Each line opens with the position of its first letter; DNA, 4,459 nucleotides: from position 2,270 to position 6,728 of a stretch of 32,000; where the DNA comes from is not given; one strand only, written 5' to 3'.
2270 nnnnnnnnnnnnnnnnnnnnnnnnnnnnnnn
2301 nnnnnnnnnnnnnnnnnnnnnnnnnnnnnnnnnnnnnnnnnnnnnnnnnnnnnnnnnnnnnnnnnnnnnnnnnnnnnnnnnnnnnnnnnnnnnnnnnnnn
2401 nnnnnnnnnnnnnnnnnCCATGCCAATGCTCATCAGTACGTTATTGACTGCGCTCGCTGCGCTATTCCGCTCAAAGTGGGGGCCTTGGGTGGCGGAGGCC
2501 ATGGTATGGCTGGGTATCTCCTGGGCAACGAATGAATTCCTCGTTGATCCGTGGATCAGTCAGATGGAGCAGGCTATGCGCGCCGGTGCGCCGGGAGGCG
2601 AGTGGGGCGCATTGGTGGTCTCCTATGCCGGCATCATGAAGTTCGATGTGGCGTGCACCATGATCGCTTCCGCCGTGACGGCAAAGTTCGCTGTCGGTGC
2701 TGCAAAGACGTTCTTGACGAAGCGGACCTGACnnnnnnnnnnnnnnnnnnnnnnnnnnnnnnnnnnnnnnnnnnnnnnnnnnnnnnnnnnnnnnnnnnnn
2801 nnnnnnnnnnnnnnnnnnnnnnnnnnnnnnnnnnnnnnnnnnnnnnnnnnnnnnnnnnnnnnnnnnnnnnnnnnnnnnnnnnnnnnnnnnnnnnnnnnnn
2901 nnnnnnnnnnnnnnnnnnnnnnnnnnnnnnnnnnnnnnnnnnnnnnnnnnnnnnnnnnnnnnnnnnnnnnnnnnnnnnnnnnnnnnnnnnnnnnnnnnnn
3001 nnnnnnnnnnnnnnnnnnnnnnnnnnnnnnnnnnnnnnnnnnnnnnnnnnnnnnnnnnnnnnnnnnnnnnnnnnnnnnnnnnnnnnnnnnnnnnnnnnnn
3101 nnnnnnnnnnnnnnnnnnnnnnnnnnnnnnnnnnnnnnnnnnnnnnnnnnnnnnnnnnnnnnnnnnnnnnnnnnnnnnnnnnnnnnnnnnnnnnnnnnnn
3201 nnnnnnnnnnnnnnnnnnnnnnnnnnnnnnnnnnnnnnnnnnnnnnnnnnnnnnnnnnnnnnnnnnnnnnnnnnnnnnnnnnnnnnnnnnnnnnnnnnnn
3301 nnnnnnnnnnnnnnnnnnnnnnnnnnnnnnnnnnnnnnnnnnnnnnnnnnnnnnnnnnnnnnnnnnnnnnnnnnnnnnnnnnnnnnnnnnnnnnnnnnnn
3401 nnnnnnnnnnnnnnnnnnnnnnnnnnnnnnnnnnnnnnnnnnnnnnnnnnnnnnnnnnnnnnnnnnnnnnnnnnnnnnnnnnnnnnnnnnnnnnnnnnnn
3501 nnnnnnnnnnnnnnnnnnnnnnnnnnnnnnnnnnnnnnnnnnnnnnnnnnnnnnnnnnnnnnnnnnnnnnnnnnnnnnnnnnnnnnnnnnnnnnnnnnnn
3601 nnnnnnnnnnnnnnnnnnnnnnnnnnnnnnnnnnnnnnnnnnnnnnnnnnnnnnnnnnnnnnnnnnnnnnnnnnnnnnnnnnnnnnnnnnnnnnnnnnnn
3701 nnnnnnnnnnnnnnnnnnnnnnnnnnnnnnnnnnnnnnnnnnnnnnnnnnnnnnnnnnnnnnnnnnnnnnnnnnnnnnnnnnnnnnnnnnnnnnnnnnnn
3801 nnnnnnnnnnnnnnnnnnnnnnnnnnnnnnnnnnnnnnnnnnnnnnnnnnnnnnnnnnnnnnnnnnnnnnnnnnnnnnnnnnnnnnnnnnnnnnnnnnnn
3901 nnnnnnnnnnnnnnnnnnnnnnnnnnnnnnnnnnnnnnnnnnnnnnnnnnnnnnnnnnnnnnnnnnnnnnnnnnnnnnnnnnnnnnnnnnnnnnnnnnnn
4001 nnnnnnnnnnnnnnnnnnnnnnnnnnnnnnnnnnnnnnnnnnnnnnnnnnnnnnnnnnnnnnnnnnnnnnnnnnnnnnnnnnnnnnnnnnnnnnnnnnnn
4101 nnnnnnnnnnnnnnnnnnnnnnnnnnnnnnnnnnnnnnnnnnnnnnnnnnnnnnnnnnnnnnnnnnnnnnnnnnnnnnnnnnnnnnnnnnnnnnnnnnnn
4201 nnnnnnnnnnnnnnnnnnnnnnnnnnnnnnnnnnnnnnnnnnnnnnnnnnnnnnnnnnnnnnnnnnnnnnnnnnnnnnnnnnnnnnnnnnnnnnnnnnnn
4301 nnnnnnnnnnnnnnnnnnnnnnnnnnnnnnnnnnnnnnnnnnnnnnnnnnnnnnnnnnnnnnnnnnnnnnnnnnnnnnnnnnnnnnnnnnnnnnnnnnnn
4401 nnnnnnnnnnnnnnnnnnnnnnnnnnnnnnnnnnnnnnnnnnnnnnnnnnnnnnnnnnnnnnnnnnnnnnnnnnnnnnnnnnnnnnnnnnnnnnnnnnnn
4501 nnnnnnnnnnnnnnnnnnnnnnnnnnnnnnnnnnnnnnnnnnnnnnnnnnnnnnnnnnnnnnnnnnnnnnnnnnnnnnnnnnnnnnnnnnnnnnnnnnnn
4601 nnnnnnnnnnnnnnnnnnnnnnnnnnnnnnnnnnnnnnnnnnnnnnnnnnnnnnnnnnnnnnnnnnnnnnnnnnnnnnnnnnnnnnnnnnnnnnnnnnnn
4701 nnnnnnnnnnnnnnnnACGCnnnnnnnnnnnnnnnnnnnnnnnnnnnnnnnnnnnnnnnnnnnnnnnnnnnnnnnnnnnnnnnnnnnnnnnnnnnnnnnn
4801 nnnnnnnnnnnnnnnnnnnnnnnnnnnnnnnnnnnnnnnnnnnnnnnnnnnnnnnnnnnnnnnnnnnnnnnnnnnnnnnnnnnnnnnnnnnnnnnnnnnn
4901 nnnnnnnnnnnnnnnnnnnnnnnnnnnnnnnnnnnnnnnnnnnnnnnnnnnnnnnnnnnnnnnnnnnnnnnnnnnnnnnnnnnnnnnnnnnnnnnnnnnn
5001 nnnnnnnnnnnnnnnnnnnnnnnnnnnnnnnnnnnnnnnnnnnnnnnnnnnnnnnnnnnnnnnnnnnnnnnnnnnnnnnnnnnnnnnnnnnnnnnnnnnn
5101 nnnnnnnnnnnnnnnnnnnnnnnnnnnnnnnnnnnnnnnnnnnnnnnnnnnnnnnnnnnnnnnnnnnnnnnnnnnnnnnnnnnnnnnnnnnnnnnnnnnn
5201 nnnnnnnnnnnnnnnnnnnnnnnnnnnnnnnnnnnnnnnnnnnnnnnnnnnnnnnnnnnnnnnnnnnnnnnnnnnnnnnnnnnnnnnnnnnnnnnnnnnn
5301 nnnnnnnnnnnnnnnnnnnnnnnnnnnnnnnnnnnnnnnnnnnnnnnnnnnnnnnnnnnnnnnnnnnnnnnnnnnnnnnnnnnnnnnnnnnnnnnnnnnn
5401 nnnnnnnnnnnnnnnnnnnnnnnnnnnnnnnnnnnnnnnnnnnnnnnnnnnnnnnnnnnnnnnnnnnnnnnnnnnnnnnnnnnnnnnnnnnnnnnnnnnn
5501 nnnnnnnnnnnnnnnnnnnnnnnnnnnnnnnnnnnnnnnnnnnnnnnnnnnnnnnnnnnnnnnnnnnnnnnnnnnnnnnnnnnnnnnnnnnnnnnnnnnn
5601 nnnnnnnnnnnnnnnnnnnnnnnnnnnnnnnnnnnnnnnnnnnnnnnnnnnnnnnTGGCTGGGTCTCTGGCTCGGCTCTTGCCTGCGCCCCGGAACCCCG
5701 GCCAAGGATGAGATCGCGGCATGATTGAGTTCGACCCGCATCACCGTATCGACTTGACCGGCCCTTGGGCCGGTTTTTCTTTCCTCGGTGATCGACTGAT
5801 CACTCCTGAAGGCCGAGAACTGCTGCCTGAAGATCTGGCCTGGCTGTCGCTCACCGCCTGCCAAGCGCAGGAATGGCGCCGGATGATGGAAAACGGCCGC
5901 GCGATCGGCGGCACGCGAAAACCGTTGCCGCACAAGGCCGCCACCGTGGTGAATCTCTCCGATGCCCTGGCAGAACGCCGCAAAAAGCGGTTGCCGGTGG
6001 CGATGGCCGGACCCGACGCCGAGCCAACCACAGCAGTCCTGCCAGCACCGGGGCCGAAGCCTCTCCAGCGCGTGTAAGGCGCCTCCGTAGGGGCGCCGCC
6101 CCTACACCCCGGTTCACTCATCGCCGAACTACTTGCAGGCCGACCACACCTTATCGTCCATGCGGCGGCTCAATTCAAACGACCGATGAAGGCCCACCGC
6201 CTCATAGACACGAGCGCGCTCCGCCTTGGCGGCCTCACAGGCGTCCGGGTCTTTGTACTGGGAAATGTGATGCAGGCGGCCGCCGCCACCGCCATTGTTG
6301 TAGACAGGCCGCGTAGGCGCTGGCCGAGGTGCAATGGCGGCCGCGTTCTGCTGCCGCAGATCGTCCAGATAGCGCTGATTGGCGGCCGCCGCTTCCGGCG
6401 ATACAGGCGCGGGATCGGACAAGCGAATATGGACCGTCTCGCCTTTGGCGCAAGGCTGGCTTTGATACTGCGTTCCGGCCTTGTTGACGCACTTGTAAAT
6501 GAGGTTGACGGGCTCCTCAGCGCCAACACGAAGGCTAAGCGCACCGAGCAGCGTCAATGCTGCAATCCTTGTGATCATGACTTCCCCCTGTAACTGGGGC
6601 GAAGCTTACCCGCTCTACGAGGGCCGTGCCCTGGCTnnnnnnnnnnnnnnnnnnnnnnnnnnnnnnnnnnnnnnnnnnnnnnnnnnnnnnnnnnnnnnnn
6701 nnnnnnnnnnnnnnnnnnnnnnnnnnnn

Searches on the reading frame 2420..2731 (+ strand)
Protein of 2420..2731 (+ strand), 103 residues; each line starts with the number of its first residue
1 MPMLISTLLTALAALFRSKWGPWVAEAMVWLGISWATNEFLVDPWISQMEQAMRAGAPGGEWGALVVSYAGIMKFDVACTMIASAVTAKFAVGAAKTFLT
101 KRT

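Call 35: search_protein_families(library=pfam, proteins=[window:2420-2731:+], max_evalue=0.01)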
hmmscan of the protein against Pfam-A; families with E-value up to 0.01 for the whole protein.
window:2420-2731:+ (103 aa): 1 family
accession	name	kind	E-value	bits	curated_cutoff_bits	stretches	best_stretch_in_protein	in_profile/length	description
PF10734.14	DUF2523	-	3e-06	28.1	22.1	1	8-92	1-78/80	Protein of unknown function (DUF2523)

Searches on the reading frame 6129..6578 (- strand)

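Call 35: search_protein_families(library=pfam, proteins=[window:6129-6578:-], max_evalue=0.01)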
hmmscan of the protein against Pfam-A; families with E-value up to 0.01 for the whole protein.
window:6129-6578:- (149 aa): 1 family
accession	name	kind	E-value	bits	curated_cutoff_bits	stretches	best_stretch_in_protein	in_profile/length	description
PF13511.11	DUF4124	-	0.0045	17.6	22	1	27-67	14-55/56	Domain of unknown function (DUF4124)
